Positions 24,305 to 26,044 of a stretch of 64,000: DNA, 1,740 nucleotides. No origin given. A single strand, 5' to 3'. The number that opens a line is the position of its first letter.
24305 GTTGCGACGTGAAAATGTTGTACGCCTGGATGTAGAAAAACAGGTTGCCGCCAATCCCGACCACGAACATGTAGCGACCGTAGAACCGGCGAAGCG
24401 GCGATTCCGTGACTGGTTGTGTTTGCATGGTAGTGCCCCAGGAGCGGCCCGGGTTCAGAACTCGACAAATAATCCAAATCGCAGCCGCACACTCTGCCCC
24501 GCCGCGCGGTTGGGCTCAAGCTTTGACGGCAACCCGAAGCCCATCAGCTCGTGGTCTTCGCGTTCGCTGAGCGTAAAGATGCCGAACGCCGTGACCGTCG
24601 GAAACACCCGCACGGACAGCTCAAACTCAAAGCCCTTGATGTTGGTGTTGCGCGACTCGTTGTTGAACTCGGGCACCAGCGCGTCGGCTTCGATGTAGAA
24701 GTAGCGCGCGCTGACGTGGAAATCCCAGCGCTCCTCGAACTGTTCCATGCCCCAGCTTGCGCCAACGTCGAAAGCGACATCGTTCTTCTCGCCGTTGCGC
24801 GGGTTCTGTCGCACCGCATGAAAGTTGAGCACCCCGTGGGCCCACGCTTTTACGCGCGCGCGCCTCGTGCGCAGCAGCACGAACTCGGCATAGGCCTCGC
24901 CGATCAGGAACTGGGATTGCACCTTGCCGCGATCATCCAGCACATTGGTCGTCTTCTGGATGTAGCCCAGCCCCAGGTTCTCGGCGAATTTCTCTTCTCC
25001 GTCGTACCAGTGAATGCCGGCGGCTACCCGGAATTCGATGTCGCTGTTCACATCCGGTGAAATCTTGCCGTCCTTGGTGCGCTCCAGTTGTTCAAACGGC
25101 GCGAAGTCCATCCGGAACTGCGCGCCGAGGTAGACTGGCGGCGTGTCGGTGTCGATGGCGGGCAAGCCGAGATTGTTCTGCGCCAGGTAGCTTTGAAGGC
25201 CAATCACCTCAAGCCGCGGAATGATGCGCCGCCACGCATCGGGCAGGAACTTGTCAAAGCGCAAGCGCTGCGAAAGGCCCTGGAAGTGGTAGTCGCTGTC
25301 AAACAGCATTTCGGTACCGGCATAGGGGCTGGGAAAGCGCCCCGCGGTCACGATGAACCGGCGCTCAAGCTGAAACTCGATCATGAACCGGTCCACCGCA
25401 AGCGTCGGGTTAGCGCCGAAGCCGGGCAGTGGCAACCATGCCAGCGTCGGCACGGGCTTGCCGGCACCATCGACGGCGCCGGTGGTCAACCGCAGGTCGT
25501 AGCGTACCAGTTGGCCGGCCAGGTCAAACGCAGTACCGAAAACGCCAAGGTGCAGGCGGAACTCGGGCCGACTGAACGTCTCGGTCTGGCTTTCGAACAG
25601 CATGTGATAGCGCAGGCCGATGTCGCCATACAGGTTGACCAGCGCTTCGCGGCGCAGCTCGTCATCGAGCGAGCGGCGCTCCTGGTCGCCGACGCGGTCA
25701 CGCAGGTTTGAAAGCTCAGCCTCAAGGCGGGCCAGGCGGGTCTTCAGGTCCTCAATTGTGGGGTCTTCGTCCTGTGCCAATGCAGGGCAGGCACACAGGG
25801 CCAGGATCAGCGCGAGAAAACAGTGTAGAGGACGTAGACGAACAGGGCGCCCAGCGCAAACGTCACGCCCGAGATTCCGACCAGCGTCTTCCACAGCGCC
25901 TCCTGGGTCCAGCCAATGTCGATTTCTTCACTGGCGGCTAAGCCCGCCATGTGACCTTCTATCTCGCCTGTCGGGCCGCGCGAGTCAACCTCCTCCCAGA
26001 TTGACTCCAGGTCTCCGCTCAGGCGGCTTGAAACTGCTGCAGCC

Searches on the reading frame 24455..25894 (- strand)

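Call 3: search_protein_families(library=pfam, proteins=[window:24455-25894:-], max_evalue=0.01)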
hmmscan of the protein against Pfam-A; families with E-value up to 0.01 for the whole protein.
window:24455-25894:- (479 aa): 1 family
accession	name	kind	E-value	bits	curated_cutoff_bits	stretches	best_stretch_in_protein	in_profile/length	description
PF16930.11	Porin_5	-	6.9e-14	51.7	22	2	119-213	168-260/535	Putative porin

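Call 16: search_protein_families(library=ncbifam, proteins=[window:24455-25894:-], max_evalue=0.01)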
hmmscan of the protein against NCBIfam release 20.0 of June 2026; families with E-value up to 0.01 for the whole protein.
window:24455-25894:- (479 aa): 0 families
